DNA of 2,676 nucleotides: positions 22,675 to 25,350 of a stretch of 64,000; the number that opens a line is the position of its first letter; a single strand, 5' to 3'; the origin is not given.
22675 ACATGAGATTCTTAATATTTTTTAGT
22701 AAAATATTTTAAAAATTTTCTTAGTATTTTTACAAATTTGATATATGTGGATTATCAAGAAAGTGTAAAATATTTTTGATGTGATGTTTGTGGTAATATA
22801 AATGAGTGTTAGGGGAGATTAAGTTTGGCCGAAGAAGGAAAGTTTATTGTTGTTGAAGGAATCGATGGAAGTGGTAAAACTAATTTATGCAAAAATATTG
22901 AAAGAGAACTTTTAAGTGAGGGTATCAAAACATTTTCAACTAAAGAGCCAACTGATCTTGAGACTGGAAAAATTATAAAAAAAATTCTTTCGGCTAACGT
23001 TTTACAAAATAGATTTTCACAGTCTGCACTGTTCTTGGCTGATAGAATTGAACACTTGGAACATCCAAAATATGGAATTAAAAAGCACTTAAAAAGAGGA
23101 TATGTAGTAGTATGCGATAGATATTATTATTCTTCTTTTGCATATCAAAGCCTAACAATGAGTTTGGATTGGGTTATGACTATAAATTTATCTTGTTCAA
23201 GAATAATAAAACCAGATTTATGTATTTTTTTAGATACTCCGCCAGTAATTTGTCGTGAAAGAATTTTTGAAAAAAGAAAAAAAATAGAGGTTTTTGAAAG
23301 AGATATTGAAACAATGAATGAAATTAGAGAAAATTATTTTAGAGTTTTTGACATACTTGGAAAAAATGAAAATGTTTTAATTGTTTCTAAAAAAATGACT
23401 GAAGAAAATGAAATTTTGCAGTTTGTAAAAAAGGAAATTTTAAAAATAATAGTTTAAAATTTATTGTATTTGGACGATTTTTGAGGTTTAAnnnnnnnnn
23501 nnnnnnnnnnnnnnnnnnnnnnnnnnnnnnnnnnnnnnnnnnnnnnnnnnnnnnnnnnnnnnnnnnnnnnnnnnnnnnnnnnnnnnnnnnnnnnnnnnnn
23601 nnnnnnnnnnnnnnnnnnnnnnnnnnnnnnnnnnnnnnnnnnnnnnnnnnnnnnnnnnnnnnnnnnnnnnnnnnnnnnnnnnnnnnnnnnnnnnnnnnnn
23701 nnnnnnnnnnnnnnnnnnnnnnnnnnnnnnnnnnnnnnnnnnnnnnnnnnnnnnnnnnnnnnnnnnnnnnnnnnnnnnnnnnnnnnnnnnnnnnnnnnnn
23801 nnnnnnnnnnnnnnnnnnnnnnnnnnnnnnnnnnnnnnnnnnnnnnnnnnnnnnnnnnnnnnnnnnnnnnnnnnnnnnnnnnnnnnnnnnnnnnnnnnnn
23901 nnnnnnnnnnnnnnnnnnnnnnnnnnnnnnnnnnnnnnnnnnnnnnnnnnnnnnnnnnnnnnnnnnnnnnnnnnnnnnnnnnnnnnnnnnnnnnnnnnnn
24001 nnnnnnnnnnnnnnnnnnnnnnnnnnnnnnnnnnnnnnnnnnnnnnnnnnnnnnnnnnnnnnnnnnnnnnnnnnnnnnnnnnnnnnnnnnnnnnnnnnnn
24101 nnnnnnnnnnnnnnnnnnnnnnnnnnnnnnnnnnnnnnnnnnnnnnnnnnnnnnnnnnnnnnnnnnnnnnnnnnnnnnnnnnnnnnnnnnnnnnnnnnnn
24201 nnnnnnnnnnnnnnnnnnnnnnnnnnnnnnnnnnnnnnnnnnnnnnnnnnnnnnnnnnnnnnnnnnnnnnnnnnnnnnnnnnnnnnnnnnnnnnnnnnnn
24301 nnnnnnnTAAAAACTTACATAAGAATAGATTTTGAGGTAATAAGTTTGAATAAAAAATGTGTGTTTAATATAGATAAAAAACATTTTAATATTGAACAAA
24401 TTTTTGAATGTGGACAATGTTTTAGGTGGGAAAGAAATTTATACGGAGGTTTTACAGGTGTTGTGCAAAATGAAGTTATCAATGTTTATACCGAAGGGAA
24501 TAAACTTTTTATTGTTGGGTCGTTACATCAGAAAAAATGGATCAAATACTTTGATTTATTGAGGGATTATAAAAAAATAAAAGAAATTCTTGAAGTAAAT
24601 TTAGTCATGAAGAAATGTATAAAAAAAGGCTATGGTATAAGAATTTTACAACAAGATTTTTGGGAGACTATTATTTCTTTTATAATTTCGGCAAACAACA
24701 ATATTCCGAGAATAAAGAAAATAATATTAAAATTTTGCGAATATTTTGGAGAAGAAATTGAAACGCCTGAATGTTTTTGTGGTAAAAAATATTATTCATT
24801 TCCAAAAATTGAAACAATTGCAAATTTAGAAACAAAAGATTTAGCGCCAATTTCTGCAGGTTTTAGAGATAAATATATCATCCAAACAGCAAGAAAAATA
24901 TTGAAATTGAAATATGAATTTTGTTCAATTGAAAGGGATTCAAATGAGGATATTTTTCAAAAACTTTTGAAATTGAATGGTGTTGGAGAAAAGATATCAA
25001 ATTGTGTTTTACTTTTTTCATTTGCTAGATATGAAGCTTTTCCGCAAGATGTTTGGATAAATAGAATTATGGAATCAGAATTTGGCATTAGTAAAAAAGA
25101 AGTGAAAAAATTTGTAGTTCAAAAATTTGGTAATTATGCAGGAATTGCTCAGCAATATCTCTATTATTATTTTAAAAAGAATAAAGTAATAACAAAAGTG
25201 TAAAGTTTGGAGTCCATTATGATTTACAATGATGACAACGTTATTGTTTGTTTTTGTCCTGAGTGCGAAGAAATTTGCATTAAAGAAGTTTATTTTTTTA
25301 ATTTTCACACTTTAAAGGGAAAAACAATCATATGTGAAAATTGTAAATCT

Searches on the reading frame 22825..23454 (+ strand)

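Call 43: search_protein_families(library=pfam, proteins=[window:22825-23454:+], max_evalue=0.001)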
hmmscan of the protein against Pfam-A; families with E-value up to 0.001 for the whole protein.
window:22825-23454:+ (210 aa): 4 families
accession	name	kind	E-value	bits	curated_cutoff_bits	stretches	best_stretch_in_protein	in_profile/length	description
PF02223.23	Thymidylate_kin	-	5e-40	137.6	27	1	10-193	1-179/185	Thymidylate kinase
PF01712.25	dNK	-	1.3e-06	28.7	27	1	8-190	1-181/203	Deoxynucleoside kinase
PF13207.12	AAA_17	-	0.00015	22.5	27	0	12-165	2-133/136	AAA domain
PF13401.12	AAA_22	-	0.00028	21.6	27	1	4-77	4-77/130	AAA domain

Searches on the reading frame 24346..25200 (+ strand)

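Call 43: search_protein_families(library=pfam, proteins=[window:24346-25200:+], max_evalue=0.001)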
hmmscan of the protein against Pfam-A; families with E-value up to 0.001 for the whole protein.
window:24346-25200:+ (285 aa): 2 families
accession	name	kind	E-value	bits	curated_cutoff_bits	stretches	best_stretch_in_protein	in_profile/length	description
PF07934.18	OGG_N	-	1.2e-20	74.3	23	1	7-109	2-115/115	8-oxoguanine DNA glycosylase, N-terminal domain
PF00730.31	HhH-GPD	-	1.1e-11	45.4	26.2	1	110-255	1-96/108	HhH-GPD superfamily base excision DNA repair protein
